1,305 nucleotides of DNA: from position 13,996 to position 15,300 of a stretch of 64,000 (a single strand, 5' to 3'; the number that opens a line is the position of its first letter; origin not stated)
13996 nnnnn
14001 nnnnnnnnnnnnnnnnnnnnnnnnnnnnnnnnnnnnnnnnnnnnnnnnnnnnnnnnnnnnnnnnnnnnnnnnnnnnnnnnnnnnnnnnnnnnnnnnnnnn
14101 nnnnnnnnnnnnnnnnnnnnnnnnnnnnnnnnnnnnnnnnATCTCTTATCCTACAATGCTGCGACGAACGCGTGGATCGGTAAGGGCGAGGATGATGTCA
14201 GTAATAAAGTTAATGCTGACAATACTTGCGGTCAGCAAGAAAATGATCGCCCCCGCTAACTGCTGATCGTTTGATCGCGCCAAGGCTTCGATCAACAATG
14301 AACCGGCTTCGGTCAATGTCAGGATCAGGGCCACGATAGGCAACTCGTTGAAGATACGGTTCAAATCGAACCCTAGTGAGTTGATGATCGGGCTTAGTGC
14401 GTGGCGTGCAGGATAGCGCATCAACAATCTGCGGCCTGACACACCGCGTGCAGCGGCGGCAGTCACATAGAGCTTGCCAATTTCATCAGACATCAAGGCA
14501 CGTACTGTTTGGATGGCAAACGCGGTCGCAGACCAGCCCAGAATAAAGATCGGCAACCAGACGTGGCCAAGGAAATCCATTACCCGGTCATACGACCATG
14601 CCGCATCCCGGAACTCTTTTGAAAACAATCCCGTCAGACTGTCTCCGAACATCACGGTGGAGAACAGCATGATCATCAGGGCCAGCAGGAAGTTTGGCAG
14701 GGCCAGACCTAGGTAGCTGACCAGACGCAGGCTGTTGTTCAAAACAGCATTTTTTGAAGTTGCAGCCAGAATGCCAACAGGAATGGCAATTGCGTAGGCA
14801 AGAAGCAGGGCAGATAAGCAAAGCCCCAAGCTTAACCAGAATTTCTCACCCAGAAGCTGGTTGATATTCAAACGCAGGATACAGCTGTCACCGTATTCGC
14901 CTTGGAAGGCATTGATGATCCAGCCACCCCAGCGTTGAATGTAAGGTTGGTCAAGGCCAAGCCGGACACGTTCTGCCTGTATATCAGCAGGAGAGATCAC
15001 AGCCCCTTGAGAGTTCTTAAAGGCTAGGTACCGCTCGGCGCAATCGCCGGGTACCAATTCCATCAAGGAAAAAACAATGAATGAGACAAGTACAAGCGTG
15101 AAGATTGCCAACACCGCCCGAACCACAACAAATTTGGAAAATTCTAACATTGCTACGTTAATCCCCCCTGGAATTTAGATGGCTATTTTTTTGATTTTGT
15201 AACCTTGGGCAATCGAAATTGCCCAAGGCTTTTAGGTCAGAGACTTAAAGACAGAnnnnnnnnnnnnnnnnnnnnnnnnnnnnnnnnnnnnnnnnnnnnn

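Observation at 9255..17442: Candidate phosphate-starvation system for organophosphorus uptake and hydrolysis: Pho-box ABC5 operon, DUF1127 and a PMH-like hydrolase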

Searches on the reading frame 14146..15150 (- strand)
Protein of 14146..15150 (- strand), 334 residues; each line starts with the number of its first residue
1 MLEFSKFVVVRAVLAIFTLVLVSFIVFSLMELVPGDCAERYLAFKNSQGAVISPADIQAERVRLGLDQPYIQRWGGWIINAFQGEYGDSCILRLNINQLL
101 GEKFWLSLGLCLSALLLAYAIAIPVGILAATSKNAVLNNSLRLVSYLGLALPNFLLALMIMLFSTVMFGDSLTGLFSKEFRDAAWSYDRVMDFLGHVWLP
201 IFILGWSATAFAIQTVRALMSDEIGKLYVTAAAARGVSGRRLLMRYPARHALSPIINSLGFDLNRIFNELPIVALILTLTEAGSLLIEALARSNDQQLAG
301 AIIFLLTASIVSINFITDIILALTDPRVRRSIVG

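Call 5: search_protein_families(library=pfam, proteins=[window:14146-15150:-])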
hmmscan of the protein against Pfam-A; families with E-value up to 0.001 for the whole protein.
window:14146-15150:- (334 aa): 2 families
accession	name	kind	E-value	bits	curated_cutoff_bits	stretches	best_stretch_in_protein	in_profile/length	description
PF00528.27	BPD_transp_1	-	1.6e-25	90.3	26.4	1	122-330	1-184/184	Binding-protein-dependent transport system inner membrane component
PF19300.4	BPD_transp_1_N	-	7.5e-07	29.8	23.8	1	6-85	3-76/114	Binding-prot-dependent transport system membrane comp, N-term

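Call 6: search_protein_families(library=ncbifam, proteins=[window:14146-15150:-])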
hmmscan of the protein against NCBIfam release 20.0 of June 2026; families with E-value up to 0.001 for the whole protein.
window:14146-15150:- (334 aa): 13 families
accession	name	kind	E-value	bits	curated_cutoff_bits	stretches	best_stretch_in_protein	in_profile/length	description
NF045472.1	Opp4B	equivalog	3.1e-51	174.6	450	1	6-329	3-319/319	oligopeptide ABC transporter permease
NF045470.1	Opp2B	equivalog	2.2e-50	171.6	350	1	13-329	3-300/300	nickel ABC transporter permease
NF045469.1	Opp1B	equivalog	1.1e-43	150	380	1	5-329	2-307/307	nickel/cobalt ABC transporter permease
TIGR02789.1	nickel_nikB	equivalog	3.4e-40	138.3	447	1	6-330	3-308/314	nickel ABC transporter permease subunit NikB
NF007677.0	PRK10352.1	equivalog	1.4e-32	113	433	1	6-331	3-309/314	nickel ABC transporter permease subunit NikB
NF045471.1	Opp3B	equivalog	1.7e-29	103.3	480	1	5-329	2-303/308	oligopeptide ABC transporter permease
NF008161.0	PRK10914.1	equivalog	8.6e-29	100.7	590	1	6-330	3-337/339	dipeptide ABC transporter permease DppB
NF011690.0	PRK15110.1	equivalog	4.2e-27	95.4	432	1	72-326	42-311/321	putrescine export ABC transporter permease SapB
NF011661.0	PRK15081.1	equivalog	1.5e-26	93.6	463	1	6-329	3-304/306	glutathione ABC transporter permease GsiC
NF011712.0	PRK15133.1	subfamily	4.5e-26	91.6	445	1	53-328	82-359/364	microcin C ABC transporter permease YejB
NF007008.0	PRK09471.1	equivalog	4.3e-24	85.5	388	1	6-329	3-305/306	oligopeptide ABC transporter permease OppB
NF043081.1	MMSYN1_0165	equivalog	3.7e-16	59.1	350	1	95-329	166-385/388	oligopeptide ABC transporter permease OppB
NF045474.1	Opp2C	equivalog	1.3e-06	28.2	300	0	106-161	41-95/236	nickel transporter permease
